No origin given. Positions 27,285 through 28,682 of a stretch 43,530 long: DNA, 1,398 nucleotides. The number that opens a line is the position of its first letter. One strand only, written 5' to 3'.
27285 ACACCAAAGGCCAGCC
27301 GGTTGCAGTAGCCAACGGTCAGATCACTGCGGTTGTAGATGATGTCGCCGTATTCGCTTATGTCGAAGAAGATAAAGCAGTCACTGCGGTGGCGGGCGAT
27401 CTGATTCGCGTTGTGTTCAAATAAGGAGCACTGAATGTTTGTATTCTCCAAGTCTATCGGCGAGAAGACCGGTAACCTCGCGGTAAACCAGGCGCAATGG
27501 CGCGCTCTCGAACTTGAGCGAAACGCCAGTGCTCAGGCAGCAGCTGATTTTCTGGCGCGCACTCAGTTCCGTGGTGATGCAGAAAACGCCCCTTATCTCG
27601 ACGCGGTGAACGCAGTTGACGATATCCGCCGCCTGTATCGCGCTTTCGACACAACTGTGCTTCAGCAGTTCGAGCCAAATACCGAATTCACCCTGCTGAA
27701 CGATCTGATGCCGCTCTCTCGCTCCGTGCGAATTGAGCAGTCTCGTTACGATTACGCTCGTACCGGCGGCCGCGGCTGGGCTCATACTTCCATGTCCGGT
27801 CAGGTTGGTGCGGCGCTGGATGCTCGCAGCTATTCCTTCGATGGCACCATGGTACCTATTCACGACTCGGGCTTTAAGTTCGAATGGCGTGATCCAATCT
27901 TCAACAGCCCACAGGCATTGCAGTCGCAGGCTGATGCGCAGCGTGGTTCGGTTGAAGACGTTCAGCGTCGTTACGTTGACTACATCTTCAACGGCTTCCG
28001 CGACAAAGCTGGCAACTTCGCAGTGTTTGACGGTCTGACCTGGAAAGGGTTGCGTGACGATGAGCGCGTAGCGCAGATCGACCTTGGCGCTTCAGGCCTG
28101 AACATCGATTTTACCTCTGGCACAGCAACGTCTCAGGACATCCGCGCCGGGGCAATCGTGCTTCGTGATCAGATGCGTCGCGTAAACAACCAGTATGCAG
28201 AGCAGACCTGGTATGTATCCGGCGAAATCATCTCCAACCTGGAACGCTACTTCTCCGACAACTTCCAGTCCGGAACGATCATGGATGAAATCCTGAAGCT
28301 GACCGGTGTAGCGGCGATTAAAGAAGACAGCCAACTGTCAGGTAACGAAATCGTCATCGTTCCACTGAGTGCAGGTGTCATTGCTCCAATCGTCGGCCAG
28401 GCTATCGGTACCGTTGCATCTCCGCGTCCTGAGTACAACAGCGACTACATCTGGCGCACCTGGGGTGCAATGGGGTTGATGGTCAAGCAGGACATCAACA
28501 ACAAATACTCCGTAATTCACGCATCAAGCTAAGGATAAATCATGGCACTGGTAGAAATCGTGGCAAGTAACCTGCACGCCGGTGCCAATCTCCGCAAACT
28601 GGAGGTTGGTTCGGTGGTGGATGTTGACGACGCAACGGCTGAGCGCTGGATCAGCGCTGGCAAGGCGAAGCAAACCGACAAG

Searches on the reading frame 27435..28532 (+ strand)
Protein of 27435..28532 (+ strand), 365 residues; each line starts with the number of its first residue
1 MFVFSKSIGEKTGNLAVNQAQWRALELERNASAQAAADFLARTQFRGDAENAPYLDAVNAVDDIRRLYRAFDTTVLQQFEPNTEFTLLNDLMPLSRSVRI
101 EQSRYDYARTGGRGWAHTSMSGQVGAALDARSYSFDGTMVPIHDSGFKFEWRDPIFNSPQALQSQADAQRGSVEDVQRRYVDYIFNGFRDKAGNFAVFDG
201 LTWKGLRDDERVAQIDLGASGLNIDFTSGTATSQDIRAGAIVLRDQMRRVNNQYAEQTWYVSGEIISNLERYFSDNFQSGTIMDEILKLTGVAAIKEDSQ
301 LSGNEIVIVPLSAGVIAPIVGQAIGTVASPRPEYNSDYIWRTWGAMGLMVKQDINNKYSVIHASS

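Call 68: search_protein_families(library=pfam, proteins=[window:27435-28532:+], max_evalue=0.001)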
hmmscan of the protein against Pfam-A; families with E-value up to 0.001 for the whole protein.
window:27435-28532:+ (365 aa): 1 family
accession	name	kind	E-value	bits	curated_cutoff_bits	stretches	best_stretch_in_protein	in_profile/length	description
PF19774.5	DUF6260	-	1.6e-107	359.4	26.6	1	64-363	8-301/301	Family of unknown function (DUF6260)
